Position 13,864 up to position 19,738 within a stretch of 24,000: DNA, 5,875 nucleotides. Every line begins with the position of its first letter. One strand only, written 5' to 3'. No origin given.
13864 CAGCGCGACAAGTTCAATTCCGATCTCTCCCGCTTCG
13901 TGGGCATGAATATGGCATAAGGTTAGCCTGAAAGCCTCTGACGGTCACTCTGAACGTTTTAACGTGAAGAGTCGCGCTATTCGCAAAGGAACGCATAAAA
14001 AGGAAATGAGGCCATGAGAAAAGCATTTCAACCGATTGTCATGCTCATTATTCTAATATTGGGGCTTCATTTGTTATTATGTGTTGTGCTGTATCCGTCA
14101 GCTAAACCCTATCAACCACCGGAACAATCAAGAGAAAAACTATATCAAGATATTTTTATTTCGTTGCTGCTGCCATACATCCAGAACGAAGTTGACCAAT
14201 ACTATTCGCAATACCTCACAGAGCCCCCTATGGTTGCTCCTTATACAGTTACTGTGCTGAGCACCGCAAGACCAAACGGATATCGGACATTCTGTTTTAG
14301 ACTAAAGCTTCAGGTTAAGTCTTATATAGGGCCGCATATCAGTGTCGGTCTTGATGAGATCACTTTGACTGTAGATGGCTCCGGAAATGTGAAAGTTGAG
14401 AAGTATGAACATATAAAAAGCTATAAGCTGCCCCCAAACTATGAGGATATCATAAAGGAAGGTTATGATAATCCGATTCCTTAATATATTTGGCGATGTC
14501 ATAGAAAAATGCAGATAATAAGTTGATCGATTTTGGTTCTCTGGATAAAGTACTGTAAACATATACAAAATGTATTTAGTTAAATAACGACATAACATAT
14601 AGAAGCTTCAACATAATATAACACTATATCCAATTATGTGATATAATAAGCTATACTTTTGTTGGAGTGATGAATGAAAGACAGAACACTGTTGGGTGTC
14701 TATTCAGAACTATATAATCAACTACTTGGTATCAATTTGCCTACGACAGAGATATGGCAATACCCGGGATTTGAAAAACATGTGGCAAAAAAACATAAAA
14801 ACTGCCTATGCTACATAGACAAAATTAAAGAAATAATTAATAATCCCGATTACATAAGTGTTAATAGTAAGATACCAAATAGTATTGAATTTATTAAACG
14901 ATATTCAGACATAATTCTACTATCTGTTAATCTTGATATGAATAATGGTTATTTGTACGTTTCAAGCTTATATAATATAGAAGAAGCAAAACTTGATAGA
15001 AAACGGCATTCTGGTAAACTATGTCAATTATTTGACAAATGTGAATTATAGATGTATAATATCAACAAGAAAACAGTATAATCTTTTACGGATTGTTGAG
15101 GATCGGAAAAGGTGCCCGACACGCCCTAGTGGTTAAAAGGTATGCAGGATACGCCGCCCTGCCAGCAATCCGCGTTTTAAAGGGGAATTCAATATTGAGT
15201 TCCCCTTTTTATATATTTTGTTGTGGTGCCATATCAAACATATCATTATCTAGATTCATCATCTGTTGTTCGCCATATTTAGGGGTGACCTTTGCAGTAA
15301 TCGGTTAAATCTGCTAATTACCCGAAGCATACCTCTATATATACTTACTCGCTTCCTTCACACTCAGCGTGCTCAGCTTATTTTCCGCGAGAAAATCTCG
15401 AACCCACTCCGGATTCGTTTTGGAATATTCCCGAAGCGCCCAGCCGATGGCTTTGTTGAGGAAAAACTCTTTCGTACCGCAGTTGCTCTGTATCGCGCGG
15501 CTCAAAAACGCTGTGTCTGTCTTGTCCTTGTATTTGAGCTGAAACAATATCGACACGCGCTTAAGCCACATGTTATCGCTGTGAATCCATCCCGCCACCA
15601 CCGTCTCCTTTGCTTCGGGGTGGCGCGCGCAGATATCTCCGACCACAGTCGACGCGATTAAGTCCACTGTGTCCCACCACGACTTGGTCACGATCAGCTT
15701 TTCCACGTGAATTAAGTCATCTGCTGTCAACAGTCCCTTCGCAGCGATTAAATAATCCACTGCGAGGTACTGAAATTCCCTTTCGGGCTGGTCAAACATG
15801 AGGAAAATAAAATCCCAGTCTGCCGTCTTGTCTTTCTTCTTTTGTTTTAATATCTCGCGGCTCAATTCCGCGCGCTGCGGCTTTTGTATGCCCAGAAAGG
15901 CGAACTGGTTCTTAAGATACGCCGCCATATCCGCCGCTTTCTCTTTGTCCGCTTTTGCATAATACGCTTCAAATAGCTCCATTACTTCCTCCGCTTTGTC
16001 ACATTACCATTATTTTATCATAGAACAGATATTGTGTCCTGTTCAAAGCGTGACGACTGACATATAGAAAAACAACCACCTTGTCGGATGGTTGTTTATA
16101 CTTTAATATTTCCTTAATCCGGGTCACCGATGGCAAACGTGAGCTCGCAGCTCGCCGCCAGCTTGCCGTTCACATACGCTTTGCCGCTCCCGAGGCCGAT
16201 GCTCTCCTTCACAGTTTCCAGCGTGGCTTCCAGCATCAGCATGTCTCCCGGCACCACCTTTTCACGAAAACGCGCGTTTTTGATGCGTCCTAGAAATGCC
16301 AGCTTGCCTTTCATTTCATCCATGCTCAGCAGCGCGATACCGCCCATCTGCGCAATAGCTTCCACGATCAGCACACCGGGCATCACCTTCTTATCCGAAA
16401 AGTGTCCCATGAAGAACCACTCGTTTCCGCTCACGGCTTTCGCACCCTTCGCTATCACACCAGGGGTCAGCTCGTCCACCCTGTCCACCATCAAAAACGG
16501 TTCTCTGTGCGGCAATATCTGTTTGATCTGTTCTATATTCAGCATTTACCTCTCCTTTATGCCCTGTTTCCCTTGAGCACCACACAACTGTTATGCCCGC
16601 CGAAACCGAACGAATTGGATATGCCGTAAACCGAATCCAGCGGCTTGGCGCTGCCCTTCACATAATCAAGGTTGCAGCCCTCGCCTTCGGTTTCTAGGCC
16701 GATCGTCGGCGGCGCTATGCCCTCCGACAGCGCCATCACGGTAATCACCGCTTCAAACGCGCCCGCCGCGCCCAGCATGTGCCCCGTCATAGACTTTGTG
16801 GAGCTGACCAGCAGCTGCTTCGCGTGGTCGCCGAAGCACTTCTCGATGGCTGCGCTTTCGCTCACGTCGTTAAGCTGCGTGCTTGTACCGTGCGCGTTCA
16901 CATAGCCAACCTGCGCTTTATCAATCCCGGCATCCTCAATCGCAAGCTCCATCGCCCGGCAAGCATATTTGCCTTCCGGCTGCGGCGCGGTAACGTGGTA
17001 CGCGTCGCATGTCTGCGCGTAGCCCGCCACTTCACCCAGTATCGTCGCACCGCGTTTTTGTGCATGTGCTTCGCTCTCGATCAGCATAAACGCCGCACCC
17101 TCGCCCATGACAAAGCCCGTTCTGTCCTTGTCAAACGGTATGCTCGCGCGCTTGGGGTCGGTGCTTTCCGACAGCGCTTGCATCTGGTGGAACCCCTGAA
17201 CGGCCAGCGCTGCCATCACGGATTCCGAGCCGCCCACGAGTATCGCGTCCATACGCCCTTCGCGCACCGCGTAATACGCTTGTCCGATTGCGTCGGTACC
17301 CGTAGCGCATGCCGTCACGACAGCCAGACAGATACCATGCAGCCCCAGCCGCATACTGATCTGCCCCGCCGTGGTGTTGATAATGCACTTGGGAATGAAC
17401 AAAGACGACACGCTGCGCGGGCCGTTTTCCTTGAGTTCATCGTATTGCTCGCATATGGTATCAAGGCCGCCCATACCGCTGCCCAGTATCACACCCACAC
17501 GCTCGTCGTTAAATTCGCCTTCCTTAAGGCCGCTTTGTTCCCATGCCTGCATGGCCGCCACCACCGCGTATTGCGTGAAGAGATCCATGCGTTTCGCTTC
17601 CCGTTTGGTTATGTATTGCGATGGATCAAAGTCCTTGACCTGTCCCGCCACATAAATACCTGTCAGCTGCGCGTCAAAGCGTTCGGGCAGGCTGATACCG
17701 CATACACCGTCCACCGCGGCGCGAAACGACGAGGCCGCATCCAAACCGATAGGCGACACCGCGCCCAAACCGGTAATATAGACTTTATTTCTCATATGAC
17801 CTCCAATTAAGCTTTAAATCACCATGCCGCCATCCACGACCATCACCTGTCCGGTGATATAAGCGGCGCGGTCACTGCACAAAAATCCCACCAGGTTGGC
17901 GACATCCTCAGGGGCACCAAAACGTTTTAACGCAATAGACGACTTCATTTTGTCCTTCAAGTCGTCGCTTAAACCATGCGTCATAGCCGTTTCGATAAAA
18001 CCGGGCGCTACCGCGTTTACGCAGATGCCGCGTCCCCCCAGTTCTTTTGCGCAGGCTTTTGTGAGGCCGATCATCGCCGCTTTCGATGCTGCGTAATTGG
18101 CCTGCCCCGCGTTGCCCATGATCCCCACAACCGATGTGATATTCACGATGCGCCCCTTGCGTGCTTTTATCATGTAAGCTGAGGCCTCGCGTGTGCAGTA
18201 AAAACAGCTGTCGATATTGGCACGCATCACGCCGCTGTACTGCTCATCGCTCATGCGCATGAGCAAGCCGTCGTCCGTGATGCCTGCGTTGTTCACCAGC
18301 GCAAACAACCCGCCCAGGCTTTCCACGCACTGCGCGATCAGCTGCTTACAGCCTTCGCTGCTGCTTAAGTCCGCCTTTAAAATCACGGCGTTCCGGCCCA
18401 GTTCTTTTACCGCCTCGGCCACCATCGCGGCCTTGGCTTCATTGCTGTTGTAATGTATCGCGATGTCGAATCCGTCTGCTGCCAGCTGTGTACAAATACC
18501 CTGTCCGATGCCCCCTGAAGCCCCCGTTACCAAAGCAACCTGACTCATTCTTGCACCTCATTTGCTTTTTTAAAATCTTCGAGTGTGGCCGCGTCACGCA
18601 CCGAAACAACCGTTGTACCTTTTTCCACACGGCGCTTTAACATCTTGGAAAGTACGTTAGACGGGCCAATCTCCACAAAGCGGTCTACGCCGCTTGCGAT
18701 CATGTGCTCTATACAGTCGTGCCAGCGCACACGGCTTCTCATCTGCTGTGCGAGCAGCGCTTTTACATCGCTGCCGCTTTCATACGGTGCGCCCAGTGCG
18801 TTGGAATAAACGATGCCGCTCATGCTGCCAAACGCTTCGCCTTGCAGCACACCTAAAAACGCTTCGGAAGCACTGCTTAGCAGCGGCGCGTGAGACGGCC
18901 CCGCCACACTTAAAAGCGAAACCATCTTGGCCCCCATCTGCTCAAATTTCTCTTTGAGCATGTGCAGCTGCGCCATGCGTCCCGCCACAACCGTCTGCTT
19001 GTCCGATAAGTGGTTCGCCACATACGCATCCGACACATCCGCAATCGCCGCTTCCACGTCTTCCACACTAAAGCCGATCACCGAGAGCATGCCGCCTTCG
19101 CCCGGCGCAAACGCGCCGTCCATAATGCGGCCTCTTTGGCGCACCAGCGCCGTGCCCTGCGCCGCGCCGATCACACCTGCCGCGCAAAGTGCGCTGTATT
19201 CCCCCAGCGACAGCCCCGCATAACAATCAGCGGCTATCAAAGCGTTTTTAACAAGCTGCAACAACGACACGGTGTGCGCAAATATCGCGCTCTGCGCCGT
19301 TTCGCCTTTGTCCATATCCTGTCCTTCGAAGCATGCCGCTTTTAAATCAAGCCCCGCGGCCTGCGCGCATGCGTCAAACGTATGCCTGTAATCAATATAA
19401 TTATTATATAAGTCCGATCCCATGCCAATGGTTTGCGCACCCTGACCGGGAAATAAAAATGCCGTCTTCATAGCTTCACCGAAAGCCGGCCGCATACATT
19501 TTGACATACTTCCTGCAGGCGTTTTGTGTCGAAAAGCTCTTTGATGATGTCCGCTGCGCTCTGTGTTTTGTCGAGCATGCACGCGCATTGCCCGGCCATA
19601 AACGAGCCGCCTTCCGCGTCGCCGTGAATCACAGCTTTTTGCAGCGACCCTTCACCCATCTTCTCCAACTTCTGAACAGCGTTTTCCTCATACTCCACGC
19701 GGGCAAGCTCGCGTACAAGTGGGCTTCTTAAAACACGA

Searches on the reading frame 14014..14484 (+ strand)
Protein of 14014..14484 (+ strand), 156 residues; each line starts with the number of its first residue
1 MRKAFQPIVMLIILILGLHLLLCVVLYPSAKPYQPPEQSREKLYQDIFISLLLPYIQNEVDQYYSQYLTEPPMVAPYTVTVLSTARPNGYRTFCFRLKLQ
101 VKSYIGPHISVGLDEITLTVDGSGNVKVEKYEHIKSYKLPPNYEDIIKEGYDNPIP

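Call 36: search_protein_families(library=pfam, proteins=[window:14014-14484:+], max_evalue=0.001)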
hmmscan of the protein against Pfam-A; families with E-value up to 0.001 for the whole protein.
window:14014-14484:+ (156 aa): 1 family
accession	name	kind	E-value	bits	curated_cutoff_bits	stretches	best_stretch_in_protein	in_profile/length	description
PF13027.11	DUF3888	-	8.5e-18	65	22.2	1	44-135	1-87/87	Protein of unknown function (DUF3888)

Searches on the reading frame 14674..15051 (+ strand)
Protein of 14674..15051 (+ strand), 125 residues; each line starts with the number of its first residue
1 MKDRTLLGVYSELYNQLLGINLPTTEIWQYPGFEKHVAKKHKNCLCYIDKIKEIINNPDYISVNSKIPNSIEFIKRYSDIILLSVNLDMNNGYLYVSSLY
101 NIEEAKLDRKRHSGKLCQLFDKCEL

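Call 36: search_protein_families(library=pfam, proteins=[window:14674-15051:+], max_evalue=0.001)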
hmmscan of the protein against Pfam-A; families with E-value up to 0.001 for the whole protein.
window:14674-15051:+ (125 aa): 2 families
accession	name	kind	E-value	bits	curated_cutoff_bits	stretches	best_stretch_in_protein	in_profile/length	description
PF18812.6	PBECR3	-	5e-24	84.9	30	1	13-108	10-114/115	phage-Barnase-EndoU-ColicinE5/D-RelE like nuclease3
PF18810.6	PBECR2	-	6.3e-08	33.3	27.1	1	36-116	34-117/120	phage-Barnase-EndoU-ColicinE5/D-RelE like nuclease2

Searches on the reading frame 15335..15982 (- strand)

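Call 88: search_protein_families(library=pfam, proteins=[window:15335-15982:-], max_evalue=0.001)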
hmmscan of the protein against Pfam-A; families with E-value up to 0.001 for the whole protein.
window:15335-15982:- (215 aa): 1 family
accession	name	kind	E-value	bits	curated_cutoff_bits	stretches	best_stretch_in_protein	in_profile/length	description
PF08713.17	DNA_alkylation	-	1.3e-62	211.7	21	1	7-215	5-213/213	DNA alkylation repair enzyme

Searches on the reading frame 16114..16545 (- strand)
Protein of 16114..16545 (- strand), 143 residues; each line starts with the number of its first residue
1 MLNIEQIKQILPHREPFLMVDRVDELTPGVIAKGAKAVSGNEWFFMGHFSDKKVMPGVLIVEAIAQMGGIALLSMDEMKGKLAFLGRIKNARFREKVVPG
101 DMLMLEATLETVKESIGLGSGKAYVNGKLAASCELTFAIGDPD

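Call 88: search_protein_families(library=pfam, proteins=[window:16114-16545:-], max_evalue=0.001)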
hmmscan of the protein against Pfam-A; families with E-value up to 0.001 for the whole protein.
window:16114-16545:- (143 aa): 1 family
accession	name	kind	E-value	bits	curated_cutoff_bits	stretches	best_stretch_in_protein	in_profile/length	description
PF07977.19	FabA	-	6.6e-29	100.7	23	1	11-132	1-136/138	FabA-like domain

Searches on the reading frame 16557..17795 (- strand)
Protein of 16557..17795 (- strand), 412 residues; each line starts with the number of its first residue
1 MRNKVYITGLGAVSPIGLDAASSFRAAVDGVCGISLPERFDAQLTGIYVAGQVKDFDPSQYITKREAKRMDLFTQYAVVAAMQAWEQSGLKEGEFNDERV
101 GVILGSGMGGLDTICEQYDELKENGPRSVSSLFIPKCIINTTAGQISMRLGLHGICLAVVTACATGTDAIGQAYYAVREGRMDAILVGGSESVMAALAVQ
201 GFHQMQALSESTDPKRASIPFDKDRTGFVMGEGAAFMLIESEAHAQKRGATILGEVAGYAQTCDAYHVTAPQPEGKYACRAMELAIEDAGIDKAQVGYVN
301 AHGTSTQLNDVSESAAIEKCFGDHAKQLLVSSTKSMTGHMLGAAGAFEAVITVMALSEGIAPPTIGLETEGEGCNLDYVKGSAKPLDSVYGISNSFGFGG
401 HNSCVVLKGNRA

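Call 88: search_protein_families(library=pfam, proteins=[window:16557-17795:-], max_evalue=0.001)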
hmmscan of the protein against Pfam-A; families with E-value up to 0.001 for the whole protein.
window:16557-17795:- (412 aa): 3 families
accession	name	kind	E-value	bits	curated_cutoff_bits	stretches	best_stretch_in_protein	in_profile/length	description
PF00109.32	ketoacyl-synt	-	9.6e-50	170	20.8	1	3-244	2-251/252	Beta-ketoacyl synthase, N-terminal domain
PF02801.28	Ketoacyl-synt_C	-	2e-37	128.2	20.8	1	253-367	1-118/119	Beta-ketoacyl synthase, C-terminal domain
PF00108.29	Thiolase_N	-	0.00013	21.9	26.4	1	143-201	63-123/260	Thiolase, N-terminal domain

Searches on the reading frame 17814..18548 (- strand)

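Call 88: search_protein_families(library=pfam, proteins=[window:17814-18548:-], max_evalue=0.001)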
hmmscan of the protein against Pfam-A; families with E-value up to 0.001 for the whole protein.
window:17814-18548:- (244 aa): 5 families
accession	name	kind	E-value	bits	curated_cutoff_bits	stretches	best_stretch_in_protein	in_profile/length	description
PF13561.12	adh_short_C2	-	9.8e-63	212.3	27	1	9-242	1-235/236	Enoyl-(Acyl carrier protein) reductase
PF00106.31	adh_short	-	3.1e-57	193.7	26.6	1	3-196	1-193/195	short chain dehydrogenase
PF08659.16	KR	-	5.1e-18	66.1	22.6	1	5-166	3-163/180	KR domain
PF01370.27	Epimerase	-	4.3e-05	23.5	20.9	0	5-73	1-62/240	NAD dependent epimerase/dehydratase family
PF23441.1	SDR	-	0.00031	20.7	27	1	114-243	125-256/258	SDR-like rossmann domain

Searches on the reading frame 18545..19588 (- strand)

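Call 88: search_protein_families(library=pfam, proteins=[window:18545-19588:-], max_evalue=0.001)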
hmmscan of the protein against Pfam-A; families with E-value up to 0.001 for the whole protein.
window:18545-19588:- (347 aa): 1 family
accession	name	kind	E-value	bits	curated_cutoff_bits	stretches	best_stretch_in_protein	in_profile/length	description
PF00698.26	Acyl_transf_1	-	3.5e-27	96.1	32.7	1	44-327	2-282/319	Acyl transferase domain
